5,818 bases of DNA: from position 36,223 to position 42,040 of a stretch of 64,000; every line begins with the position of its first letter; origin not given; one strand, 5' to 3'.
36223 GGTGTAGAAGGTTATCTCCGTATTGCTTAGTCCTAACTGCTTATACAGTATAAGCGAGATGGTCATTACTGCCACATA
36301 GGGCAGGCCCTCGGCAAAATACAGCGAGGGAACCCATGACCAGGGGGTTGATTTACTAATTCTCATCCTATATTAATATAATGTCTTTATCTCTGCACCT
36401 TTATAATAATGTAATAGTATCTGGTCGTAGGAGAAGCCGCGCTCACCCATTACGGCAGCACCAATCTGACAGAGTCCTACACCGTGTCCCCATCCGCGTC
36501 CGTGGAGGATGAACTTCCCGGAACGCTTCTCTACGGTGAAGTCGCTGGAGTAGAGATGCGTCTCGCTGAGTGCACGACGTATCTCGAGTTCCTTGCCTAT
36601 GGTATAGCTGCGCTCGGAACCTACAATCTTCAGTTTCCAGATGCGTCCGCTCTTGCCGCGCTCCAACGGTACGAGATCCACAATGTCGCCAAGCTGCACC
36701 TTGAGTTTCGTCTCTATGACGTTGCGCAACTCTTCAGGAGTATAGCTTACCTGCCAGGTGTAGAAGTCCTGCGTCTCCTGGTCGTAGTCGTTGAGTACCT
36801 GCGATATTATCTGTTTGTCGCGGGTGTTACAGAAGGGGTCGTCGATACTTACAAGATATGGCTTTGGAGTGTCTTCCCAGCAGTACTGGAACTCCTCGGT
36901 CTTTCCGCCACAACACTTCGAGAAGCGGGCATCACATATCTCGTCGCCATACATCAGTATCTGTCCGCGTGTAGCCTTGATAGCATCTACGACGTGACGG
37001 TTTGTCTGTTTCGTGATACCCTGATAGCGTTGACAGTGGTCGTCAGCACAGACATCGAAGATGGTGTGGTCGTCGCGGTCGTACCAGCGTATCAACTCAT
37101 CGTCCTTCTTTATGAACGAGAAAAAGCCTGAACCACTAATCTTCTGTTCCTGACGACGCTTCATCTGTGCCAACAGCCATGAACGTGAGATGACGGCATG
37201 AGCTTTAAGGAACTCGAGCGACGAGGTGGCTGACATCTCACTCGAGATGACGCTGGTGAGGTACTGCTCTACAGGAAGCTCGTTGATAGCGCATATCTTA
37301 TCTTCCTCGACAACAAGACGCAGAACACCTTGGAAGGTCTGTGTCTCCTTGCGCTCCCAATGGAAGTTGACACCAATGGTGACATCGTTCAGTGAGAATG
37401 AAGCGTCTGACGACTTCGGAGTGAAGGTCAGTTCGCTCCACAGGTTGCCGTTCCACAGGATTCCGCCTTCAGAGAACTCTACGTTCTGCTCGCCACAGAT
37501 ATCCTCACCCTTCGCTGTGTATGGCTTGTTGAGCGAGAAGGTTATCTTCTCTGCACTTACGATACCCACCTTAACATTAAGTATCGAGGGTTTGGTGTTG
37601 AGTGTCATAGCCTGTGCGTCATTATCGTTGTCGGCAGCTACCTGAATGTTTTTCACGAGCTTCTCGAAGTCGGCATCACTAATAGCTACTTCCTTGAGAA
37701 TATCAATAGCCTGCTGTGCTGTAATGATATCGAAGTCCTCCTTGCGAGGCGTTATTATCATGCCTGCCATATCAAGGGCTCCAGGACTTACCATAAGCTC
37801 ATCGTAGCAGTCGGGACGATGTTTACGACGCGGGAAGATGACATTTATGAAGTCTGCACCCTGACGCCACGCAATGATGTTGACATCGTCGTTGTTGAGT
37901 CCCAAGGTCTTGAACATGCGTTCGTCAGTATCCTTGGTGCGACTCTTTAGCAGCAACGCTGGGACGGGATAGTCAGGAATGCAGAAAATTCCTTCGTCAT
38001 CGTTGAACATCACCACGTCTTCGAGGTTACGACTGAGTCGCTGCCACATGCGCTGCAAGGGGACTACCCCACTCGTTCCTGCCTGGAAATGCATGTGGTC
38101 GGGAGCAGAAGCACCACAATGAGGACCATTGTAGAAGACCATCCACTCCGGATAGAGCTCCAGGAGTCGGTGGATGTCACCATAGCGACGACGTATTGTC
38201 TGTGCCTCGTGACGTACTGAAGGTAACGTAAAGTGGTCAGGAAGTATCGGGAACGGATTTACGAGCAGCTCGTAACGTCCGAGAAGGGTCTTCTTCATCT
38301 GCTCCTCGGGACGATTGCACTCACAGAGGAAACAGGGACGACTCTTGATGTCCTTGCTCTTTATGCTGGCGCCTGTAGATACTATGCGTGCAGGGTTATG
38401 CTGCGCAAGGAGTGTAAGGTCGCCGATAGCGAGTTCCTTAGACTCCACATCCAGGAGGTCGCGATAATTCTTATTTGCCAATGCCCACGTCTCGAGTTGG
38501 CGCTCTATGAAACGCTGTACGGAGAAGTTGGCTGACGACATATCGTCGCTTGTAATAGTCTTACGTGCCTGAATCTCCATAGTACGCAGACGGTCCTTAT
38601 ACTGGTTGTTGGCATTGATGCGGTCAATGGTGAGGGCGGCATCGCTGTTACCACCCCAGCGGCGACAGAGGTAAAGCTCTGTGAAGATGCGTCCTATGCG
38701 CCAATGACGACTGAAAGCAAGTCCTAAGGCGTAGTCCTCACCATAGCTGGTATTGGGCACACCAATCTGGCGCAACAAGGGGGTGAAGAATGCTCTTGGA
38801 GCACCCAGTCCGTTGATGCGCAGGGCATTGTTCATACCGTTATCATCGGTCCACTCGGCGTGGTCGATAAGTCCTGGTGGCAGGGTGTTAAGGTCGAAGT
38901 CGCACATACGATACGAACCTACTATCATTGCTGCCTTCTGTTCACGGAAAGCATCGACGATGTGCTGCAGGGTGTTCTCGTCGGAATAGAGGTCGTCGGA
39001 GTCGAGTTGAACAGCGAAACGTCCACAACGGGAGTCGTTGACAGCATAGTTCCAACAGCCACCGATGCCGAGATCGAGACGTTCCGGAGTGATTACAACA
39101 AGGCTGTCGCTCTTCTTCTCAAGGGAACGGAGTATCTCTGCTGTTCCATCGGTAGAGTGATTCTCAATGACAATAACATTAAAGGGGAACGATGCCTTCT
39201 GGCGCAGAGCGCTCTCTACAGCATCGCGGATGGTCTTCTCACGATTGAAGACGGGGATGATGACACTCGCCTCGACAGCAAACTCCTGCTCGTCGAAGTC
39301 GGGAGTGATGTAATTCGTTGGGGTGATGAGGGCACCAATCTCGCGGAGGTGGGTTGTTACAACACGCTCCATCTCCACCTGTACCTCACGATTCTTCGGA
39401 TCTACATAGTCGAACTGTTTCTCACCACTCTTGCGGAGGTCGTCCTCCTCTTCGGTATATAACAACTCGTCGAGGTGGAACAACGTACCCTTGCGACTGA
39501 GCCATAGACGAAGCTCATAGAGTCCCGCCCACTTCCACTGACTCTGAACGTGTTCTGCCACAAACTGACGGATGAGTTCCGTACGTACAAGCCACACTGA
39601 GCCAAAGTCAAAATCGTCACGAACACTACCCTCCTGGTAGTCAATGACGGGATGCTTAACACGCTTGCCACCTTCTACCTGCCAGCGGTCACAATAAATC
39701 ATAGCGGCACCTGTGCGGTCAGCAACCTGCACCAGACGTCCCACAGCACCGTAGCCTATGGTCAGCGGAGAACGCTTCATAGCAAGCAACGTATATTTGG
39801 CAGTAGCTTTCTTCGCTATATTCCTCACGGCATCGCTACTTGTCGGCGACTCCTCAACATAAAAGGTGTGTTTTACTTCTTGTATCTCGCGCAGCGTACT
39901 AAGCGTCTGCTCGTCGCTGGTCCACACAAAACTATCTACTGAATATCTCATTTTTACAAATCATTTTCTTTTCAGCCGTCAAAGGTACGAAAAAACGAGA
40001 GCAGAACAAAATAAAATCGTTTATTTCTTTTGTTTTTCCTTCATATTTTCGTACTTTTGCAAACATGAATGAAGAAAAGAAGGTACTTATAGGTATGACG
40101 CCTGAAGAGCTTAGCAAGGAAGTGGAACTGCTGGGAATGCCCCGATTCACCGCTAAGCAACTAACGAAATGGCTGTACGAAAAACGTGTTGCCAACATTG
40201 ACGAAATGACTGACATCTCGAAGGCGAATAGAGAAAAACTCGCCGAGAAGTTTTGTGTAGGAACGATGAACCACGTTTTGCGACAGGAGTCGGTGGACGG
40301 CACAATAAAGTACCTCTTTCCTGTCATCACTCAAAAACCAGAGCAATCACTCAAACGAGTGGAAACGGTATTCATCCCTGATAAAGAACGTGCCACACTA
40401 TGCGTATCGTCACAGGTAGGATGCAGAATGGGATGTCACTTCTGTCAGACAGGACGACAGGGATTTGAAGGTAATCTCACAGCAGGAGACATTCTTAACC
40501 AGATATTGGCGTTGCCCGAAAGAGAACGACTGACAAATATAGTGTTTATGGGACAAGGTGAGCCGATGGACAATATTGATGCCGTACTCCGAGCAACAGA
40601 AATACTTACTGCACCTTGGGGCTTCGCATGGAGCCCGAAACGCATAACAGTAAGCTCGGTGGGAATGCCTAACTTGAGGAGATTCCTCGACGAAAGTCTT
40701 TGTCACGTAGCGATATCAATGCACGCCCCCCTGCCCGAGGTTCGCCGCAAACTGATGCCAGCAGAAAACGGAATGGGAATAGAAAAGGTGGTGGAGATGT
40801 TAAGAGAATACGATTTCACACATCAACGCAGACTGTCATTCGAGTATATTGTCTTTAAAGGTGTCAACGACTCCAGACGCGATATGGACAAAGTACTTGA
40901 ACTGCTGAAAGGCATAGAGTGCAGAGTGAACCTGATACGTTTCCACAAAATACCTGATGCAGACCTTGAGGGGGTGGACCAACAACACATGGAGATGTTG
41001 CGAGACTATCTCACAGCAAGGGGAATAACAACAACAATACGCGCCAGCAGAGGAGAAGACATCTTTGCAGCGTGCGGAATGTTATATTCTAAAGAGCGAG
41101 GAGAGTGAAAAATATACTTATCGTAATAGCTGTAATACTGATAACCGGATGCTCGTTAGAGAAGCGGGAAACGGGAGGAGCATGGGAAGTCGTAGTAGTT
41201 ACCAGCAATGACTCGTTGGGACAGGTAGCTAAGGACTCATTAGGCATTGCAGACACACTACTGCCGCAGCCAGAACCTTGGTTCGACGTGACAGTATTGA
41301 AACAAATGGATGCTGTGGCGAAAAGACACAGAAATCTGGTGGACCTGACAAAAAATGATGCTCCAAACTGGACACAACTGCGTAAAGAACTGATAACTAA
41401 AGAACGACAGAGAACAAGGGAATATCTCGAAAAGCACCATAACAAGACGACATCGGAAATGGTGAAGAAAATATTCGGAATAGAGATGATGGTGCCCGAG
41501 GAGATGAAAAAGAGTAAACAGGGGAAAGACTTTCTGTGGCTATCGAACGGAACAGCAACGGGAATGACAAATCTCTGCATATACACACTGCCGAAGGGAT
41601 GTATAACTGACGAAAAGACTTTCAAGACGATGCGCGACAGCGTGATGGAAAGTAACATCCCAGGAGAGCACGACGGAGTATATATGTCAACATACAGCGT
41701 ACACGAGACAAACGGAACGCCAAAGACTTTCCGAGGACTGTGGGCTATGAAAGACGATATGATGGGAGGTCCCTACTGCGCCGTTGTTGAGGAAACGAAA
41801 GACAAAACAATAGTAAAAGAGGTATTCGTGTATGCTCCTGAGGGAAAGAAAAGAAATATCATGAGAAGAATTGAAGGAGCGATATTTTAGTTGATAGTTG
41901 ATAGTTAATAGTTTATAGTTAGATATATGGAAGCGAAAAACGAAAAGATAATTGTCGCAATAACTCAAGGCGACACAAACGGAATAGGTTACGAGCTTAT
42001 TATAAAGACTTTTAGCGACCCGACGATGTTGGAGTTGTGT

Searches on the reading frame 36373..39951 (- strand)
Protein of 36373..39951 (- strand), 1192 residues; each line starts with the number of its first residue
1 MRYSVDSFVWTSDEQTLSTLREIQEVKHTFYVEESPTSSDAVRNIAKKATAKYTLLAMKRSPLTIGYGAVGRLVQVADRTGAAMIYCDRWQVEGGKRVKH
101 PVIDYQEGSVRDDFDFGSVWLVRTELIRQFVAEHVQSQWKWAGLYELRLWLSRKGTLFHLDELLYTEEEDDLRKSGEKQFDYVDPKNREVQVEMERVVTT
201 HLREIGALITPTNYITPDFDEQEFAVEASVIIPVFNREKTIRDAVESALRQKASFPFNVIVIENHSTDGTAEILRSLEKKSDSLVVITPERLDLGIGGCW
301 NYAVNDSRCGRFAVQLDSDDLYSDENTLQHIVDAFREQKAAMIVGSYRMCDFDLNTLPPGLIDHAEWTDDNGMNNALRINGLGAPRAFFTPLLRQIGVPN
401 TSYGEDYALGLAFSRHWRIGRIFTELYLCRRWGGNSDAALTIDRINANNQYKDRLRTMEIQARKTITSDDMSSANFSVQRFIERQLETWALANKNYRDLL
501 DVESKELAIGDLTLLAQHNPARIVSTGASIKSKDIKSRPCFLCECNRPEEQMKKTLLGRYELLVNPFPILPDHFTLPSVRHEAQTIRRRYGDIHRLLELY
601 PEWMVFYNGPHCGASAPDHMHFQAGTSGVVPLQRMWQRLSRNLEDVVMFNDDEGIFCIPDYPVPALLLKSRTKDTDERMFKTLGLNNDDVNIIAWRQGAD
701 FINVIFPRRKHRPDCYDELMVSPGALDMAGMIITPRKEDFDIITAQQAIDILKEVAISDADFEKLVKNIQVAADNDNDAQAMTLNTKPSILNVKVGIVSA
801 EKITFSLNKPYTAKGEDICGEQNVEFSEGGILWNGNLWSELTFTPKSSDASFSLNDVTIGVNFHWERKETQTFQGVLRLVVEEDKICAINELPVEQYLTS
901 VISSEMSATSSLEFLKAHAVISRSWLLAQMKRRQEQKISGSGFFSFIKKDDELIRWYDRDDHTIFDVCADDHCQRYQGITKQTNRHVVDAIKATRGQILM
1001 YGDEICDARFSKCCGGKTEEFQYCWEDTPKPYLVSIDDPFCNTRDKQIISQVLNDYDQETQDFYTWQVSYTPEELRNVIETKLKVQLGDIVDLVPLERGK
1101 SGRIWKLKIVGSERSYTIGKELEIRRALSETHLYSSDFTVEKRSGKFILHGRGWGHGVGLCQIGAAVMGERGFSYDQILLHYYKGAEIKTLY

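Call 9: search_protein_families(library=pfam, proteins=[window:36373-39951:-])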
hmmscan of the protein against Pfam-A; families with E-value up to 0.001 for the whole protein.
window:36373-39951:- (1192 aa): 5 families
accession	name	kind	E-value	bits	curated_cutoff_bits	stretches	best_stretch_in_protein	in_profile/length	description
PF16269.10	DUF4922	-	2.2e-61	206.5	23.6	1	481-625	1-145/146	Domain of unknown function (DUF4922)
PF08486.15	SpoIID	-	1e-24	87.4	23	1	883-1001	2-97/97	Stage II sporulation protein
PF00535.33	Glycos_transf_2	-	4.3e-22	79.3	23.3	1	229-360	1-128/168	Glycosyl transferase family 2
PF13641.12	Glyco_tranf_2_3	-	7.8e-09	36.3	27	1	229-347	4-123/230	Glycosyltransferase like family 2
PF10111.15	Glyco_tranf_2_2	-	7.5e-05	22.8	27.3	1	229-326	1-98/276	Glycosyltransferase like family 2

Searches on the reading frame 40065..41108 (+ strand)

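Call 67: search_protein_families(library=pfam, proteins=[window:40065-41108:+], max_evalue=0.0001)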
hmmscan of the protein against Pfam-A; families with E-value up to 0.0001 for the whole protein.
window:40065-41108:+ (347 aa): 2 families
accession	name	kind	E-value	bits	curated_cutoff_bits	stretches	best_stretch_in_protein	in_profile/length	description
PF04055.27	Radical_SAM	-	4.3e-18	66.5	29.5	1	115-272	2-160/166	Radical SAM superfamily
PF21016.3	RlmN_N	-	1.7e-15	56.9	24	1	8-65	3-60/60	Ribosomal RNA large subunit methyltransferase N-terminal domain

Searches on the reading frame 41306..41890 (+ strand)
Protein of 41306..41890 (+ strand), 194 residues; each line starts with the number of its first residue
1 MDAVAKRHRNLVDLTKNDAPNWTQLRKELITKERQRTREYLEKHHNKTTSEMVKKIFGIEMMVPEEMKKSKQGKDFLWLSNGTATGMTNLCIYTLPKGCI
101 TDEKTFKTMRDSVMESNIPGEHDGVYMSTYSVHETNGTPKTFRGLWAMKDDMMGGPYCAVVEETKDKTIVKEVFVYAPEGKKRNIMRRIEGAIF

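Call 67: search_protein_families(library=pfam, proteins=[window:41306-41890:+], max_evalue=0.0001)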
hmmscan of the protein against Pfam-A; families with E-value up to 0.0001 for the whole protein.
window:41306-41890:+ (194 aa): 1 family
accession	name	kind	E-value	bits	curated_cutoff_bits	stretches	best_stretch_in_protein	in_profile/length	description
PF16125.10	DUF4837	-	5.7e-48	163.9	25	1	20-193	108-293/295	Domain of unknown function (DUF4837)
